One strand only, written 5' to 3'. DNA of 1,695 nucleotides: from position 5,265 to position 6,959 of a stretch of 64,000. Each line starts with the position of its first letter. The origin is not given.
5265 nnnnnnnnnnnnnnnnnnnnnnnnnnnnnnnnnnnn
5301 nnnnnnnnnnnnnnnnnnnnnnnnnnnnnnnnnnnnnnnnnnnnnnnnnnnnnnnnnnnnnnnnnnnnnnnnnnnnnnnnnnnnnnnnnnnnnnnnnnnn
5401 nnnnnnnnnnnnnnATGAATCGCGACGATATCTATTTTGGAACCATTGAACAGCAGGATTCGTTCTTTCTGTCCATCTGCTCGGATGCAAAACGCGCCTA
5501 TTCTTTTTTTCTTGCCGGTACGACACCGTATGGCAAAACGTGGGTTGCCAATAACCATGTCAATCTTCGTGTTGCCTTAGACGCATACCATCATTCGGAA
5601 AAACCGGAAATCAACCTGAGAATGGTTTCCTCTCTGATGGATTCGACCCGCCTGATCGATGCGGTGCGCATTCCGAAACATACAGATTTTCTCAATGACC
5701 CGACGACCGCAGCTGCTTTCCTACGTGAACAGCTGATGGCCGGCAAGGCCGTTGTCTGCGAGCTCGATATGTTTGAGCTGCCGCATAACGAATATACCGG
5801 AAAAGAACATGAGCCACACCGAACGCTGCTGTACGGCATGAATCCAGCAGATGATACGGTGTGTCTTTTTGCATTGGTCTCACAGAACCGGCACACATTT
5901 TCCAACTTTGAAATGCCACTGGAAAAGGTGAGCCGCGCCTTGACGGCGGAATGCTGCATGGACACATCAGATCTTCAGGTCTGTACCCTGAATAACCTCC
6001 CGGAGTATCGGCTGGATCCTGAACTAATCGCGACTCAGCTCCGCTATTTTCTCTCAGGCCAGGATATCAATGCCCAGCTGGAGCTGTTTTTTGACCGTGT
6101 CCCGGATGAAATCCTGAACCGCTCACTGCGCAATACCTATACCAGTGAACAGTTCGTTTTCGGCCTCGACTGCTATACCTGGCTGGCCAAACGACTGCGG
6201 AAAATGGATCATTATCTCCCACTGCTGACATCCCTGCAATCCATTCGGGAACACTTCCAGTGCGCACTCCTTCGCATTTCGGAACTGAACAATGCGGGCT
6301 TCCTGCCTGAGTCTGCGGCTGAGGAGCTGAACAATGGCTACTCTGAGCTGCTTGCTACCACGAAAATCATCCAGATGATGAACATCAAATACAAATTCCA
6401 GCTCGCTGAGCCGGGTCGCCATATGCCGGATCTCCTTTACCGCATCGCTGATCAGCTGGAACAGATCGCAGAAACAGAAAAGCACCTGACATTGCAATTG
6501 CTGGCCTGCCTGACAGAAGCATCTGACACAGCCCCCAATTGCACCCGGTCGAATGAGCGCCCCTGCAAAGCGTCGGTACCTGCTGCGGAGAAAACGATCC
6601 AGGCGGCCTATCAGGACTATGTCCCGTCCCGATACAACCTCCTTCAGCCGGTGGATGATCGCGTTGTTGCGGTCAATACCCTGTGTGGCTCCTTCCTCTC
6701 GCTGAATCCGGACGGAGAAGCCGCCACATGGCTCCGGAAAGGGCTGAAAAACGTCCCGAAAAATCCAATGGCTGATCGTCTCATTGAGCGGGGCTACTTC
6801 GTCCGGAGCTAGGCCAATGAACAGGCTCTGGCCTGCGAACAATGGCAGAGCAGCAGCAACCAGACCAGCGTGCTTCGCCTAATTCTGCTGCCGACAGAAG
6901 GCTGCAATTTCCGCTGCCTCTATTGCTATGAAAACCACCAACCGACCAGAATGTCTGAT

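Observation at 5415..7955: rSAM/SPASM maturase apparently fused to a large unassigned N-terminal domain (846 codons if read through)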

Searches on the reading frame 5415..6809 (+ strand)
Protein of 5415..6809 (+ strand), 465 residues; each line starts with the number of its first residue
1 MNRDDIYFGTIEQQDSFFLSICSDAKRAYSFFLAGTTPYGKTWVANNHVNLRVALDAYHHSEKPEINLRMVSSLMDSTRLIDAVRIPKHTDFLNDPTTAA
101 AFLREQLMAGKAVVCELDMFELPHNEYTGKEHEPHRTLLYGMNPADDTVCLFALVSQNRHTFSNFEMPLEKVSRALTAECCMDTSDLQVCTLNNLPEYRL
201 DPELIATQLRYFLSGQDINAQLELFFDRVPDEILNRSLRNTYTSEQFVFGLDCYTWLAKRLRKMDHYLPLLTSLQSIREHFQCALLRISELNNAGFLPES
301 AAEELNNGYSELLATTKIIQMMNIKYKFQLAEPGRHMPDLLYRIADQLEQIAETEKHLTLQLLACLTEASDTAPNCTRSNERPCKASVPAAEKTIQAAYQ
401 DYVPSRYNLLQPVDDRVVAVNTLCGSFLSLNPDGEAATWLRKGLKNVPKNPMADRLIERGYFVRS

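Call 3: search_protein_families(library=pfam, proteins=[window:5415-6809:+], max_evalue=0.1)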
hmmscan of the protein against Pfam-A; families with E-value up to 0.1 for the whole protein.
window:5415-6809:+ (465 aa): 1 family
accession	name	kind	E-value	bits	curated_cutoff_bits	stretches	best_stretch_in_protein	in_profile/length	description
PF14399.12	BtrH_N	-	5.2e-07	30.4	29.7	1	78-150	57-130/134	Butirosin biosynthesis protein H, N-terminal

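Call 4: search_protein_families(library=ncbifam, proteins=[window:5415-6809:+], max_evalue=0.1)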
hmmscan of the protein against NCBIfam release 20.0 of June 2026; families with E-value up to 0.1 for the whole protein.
window:5415-6809:+ (465 aa): 0 families

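Call 7: find_homologous_proteins(query=window:5415-6809:+)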
Query window:5415-6809:+ (465 aa): 1 proteins with E <= 0.001 among 8000 candidates.
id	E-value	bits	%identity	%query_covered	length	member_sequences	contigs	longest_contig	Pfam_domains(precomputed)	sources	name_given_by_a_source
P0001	8.0e-215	732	91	75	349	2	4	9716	PF14399.13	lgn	-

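Call 8: find_encoding_contigs(protein=P0001, flank=10000, max_places=10)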
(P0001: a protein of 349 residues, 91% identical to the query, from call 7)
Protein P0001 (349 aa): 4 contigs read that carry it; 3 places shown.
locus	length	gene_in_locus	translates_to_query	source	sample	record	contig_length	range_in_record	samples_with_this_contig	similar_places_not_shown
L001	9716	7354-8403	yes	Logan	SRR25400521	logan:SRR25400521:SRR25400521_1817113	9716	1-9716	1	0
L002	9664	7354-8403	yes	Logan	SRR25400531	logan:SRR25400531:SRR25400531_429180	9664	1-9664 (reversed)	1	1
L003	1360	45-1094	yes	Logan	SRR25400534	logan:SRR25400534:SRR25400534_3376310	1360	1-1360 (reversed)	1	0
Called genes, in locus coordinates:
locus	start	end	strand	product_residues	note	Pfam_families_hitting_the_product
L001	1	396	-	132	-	?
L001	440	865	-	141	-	PF09021:HutP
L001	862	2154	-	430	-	PF03486:HI0933_like, PF07992:Pyr_redox_2 (weak), PF00890:FAD_binding_2 (weak), PF01134:GIDA (weak), PF01266:DAO (faint), PF12831:FAD_oxidored, PF22780:HI0933_like_1st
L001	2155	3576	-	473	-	-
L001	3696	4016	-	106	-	PF05239:PRC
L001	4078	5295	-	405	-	PF16822:ALGX, PF14286:DHHW (weak)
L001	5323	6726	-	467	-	PF03062:MBOAT, PF13813:MBOAT_2 (weak)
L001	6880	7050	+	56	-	-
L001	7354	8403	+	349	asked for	PF14399:BtrH_N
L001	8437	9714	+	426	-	?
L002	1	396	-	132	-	?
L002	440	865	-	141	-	PF09021:HutP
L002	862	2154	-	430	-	PF03486:HI0933_like, PF07992:Pyr_redox_2 (weak), PF00890:FAD_binding_2 (weak), PF01134:GIDA (weak), PF01266:DAO (faint), PF12831:FAD_oxidored, PF22780:HI0933_like_1st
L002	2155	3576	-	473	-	-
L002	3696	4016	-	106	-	PF05239:PRC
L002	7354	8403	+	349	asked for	PF14399:BtrH_N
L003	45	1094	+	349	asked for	PF14399:BtrH_N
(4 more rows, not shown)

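Call 9: find_encoding_contigs(protein=window:5415-6809:+, flank=10000, max_places=10)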
Protein window:5415-6809:+ (465 aa): 23 contigs read that carry it; 7 places shown.
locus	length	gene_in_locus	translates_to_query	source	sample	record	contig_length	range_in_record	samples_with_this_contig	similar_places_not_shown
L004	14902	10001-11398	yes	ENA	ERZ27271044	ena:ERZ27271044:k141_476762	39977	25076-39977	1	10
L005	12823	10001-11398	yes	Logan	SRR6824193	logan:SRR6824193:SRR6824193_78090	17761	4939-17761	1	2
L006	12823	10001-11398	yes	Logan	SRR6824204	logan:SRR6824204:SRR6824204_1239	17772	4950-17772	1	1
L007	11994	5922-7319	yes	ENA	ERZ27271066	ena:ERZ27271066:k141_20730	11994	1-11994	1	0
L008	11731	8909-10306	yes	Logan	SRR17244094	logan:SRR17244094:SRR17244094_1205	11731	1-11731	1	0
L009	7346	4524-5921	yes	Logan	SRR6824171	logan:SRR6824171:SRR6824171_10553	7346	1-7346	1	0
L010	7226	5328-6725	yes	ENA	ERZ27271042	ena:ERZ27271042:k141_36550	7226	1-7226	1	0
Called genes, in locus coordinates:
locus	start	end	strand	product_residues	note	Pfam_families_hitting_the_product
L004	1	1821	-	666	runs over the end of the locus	PF02401:LYTB, PF00575:S1, PF24685:OB_RRP5_4th (faint), PF00575:S1, PF21710:Spt6_S1 (weak), PF00575:S1, PF23459:S1_RRP5 (weak)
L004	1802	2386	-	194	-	PF01553:Acyltransferase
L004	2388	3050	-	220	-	PF02224:Cytidylate_kin, PF13189:Cytidylate_kin2 (weak), PF13238:AAA_18 (weak), PF13207:AAA_17 (faint)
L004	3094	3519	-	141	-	PF09021:HutP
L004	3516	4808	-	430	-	PF03486:HI0933_like, PF07992:Pyr_redox_2 (weak), PF00890:FAD_binding_2 (weak), PF01134:GIDA (weak), PF01266:DAO (faint), PF12831:FAD_oxidored, PF22780:HI0933_like_1st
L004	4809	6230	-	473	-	-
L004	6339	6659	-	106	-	PF05239:PRC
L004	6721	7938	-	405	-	PF14286:DHHW (faint), PF16822:ALGX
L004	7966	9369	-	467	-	PF03062:MBOAT, PF13813:MBOAT_2 (weak)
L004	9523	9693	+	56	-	-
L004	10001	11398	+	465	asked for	PF14399:BtrH_N (weak)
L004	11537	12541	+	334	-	PF04055:Radical_SAM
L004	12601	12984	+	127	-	-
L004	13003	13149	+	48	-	-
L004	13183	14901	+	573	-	?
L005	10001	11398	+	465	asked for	PF14399:BtrH_N (weak)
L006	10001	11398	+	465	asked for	PF14399:BtrH_N (weak)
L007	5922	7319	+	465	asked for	PF14399:BtrH_N (weak)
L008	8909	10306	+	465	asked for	PF14399:BtrH_N (weak)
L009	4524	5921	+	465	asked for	PF14399:BtrH_N (weak)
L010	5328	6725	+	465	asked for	PF14399:BtrH_N (weak)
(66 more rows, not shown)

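Call 15: list_cluster_members(proteins=[window:5415-6809:+, window:6951-7952:+, window:8444-8605:+])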
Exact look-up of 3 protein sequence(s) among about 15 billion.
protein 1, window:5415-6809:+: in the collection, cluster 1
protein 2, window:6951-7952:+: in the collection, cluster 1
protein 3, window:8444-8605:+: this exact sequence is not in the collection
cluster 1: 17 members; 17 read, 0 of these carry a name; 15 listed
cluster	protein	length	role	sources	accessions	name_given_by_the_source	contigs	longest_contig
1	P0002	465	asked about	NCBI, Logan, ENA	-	-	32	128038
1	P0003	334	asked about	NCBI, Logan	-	-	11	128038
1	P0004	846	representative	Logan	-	-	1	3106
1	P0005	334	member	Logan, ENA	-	-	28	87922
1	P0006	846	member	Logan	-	-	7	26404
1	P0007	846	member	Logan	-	-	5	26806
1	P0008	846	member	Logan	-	-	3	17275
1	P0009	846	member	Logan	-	-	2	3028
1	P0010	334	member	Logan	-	-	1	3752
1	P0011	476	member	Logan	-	-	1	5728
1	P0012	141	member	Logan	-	-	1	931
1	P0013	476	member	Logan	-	-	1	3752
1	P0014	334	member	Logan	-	-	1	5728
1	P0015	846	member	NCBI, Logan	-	-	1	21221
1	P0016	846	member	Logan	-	-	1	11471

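Call 17: find_encoding_contigs(protein=P0006, flank=10000, max_places=4)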
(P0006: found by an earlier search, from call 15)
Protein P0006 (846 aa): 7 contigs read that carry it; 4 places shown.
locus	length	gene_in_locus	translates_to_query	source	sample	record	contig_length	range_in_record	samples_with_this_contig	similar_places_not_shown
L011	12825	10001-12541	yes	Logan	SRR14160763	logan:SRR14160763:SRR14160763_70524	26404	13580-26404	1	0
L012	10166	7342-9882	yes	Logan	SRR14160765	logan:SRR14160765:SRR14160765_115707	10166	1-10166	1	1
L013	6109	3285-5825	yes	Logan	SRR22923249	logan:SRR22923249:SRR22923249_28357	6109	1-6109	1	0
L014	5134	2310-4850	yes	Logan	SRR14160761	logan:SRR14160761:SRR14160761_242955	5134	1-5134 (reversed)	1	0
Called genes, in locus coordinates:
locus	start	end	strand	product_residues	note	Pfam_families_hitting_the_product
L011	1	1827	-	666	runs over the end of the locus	PF02401:LYTB, PF00575:S1, PF24685:OB_RRP5_4th (faint), PF00575:S1, PF21710:Spt6_S1 (weak), PF00575:S1, PF23459:S1_RRP5 (weak)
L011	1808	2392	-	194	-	PF01553:Acyltransferase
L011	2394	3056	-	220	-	PF02224:Cytidylate_kin, PF13189:Cytidylate_kin2 (weak), PF13238:AAA_18 (faint), PF13207:AAA_17 (faint)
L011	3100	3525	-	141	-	PF09021:HutP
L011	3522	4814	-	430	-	PF03486:HI0933_like, PF07992:Pyr_redox_2 (weak), PF00890:FAD_binding_2 (weak), PF01134:GIDA (weak), PF01266:DAO (faint), PF12831:FAD_oxidored, PF22780:HI0933_like_1st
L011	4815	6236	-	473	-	-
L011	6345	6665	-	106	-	PF05239:PRC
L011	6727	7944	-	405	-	PF14286:DHHW (faint), PF16822:ALGX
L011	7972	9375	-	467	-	PF03062:MBOAT, PF13813:MBOAT_2 (weak)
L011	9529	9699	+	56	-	-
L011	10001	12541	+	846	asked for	PF14399:BtrH_N (weak), PF04055:Radical_SAM, PF13353:Fer4_12 (weak)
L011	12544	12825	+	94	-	?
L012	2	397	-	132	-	?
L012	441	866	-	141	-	PF09021:HutP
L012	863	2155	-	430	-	PF03486:HI0933_like, PF07992:Pyr_redox_2 (weak), PF00890:FAD_binding_2 (weak), PF01134:GIDA (weak), PF01266:DAO (faint), PF12831:FAD_oxidored, PF22780:HI0933_like_1st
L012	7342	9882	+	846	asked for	PF14399:BtrH_N (weak), PF04055:Radical_SAM, PF13353:Fer4_12 (weak)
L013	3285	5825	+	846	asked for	PF14399:BtrH_N (weak), PF04055:Radical_SAM, PF13353:Fer4_12 (weak)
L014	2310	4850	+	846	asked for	PF14399:BtrH_N (weak), PF04055:Radical_SAM, PF13353:Fer4_12 (weak)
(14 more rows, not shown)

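Call 18: find_encoding_contigs(protein=P0015, flank=10000, max_places=3)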
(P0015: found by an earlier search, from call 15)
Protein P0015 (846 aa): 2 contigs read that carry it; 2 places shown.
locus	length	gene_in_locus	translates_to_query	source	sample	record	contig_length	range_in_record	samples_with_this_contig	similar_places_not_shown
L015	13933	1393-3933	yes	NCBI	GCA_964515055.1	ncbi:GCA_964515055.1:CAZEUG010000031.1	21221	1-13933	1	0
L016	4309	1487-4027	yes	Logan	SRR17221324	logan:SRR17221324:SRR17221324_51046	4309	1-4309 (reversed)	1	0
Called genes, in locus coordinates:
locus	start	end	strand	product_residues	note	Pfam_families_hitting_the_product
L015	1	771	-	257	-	?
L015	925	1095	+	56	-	-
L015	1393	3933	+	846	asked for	PF14399:BtrH_N (weak), PF04055:Radical_SAM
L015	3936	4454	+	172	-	-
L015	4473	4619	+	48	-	-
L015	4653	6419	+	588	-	PF00082:Peptidase_S8, PF07755:DUF1611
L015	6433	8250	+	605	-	PF00005:ABC_tran, PF02463:SMC_N (faint), PF13304:AAA_21 (faint)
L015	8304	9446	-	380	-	PF03600:CitMHS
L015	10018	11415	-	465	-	-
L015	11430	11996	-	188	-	-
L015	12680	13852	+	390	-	PF00266:Aminotran_5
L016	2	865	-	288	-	?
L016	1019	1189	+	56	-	-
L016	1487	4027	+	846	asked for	PF14399:BtrH_N (weak), PF04055:Radical_SAM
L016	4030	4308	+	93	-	?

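Call 22: search_protein_families(library=ncbifam, proteins=[L015:3936-4451:+, L015:4473-4616:+, L015:6433-8247:+, L015:925-1092:+, L015:1393-2600:+], max_evalue=1)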
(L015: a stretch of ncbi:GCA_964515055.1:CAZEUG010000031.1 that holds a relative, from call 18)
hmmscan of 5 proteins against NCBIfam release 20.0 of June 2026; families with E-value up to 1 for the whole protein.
L015:3936-4451:+ (172 aa): 19 families
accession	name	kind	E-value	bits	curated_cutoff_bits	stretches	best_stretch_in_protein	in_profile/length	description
NF005480.0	PRK07081.1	equivalog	3e-05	23.9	72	1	30-86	23-79/83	acyl carrier protein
TIGR00585.2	mutl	equivalog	0.00076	18.5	180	1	83-155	366-439/555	DNA mismatch repair endonuclease MutL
NF045516.2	SepX_GlpR_1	exception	0.0043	16.9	160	1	85-156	83-159/293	divisome protein SepX/GlpR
NF005798.0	PRK07639.1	equivalog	0.0066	16.8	100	1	16-83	19-81/91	petrobactin biosynthesis protein AsbD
NF003108.1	PRK04031.1-1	equivalog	0.0082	15.4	300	1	76-149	260-330/419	DNA primase DnaG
NF011510.0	PRK14948.1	equivalog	0.012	14.4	593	1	68-153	356-442/640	DNA polymerase III subunit gamma/tau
NF047418.1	teichoic_AuxB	equivalog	0.052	12.5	300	1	83-162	156-231/345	lipoteichoic acid stability factor AuxB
NF006232.0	PRK08366.1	equivalog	0.077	11.6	646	1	21-84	148-212/394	2-ketoisovalerate ferredoxin oxidoreductase subunit alpha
NF000950.0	PRK00095.1-3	equivalog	0.081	11.3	756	1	89-150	368-444/641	DNA mismatch repair endonuclease MutL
TIGR00341.1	TIGR00341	hypoth_equivalog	0.14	11.4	94.75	1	12-86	156-230/325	TIGR00341 family protein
NF045780.1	TrlF_fam_ATP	equivalog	0.18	10.4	350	1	84-154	601-676/944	TrlF family AAA-like ATPase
NF003230.0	PRK04195.1-6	equivalog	0.24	10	441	1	78-152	407-486/494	replication factor C large subunit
TIGR01651.1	CobT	equivalog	0.35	9.5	759.05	1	69-155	193-277/600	cobaltochelatase subunit CobT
NF041121.1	SAV_2336_NTERM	domain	0.39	9.5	200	1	70-150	5-85/475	SAV_2336 N-terminal domain-related protein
NF033598.2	elast_bind_EbpS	equivalog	0.4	9.5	300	1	93-151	341-399/498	elastin-binding protein EbpS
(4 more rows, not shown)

L015:4473-4616:+ (48 aa): 0 families

L015:6433-8247:+ (605 aa): 194 families (the best 25 are shown)
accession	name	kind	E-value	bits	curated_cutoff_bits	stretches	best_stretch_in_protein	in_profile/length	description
TIGR02203.1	MsbA_lipidA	equivalog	6.4e-74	249.4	602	1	31-587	19-568/572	lipid A export permease/ATP-binding protein MsbA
NF008364.0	PRK11160.1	equivalog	1.6e-63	215.2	630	1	200-586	189-573/575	heme ABC transporter ATP-binding protein/permease CydC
TIGR03375.1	type_I_sec_LssB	subfamily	3.3e-63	214.1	693.1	1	171-578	289-692/696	type I secretion system permease/ATPase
NF008381.0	PRK11176.1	equivalog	4.1e-63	213.7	867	1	47-588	46-579/582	lipid A ABC transporter ATP-binding protein/permease MsbA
NF010178.0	PRK13657.1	equivalog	2.1e-61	208.1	733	1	167-598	157-580/588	glucan ABC transporter ATP-binding protein/ permease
TIGR02204.1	MsbA_rel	hypoth_equivalog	1.6e-60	205.3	780.4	1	43-586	35-573/576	ABC transporter, permease/ATP-binding protein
TIGR03796.1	NHLM_micro_ABC1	equivalog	1.8e-59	201.7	853.3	1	41-584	169-708/710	NHLP family bacteriocin export ABC transporter peptidase/permease/ATPase subunit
TIGR00958.1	3a01208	subfamily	2.4e-57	194.7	874.6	1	278-584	407-710/711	antigen peptide transporter 2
NF045513.1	HepA_fam_ABC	equivalog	1.3e-55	189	725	1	59-578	87-599/610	heterocyst formation ABC transporter subunit HepA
TIGR02857.1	CydD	equivalog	2.4e-54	185.2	435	1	311-559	283-528/529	thiol reductant ABC exporter subunit CydD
TIGR01846.1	type_I_sec_HlyB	subfamily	1.1e-53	182.6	725.55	1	238-590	341-694/694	type I secretion system permease/ATPase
TIGR02868.1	CydC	equivalog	2e-50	171.9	329.05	1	285-548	270-530/530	thiol reductant ABC exporter subunit CydC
TIGR03797.1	NHLM_micro_ABC2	equivalog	3.2e-50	171.4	709.4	1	245-588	348-685/686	NHLP bacteriocin export ABC transporter permease/ATPase subunit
NF052233.1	CphA_assoc_ABC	equivalog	6e-50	170.4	880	1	154-598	314-753/766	cyanophycin metabolism-associated ABC transporter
TIGR01192.1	chvA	subfamily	7.7e-50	170.1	585.4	1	279-603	263-584/585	glucan export ABC transporter ATP-binding protein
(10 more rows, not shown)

L015:925-1092:+ (56 aa): 0 families

L015:1393-2600:+ (402 aa): 1 family
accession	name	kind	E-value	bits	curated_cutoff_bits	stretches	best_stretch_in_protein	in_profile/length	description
NF047973.1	CtxProtCheTAlpha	equivalog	0.025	14.6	200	0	279-315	14-52/130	chemotaxis protein CheT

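Call 25: search_protein_representatives(protein=window:5415-6614:+)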
Query: 400 residues. Proteins with E-value up to 0.001 (for the whole library): 11; up to 1e-10: 3; up to 1e-30: 1. The best 11 are listed.
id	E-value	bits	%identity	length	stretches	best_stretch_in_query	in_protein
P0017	1.3e-108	380.0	50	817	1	1-374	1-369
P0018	3.6e-14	69.1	24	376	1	19-365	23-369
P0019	3.7e-12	62.5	23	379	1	22-347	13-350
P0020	1.1e-07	47.8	23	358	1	21-356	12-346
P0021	1.8e-06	43.8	23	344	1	32-364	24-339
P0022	5.1e-06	42.3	23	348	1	40-362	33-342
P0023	6.0e-06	42.1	27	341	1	73-372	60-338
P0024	8.3e-06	41.6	24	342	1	103-356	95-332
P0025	3.3e-05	39.6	26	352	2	26-220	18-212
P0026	8.2e-05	38.4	24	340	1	40-333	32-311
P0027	3.5e-04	36.3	23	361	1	120-332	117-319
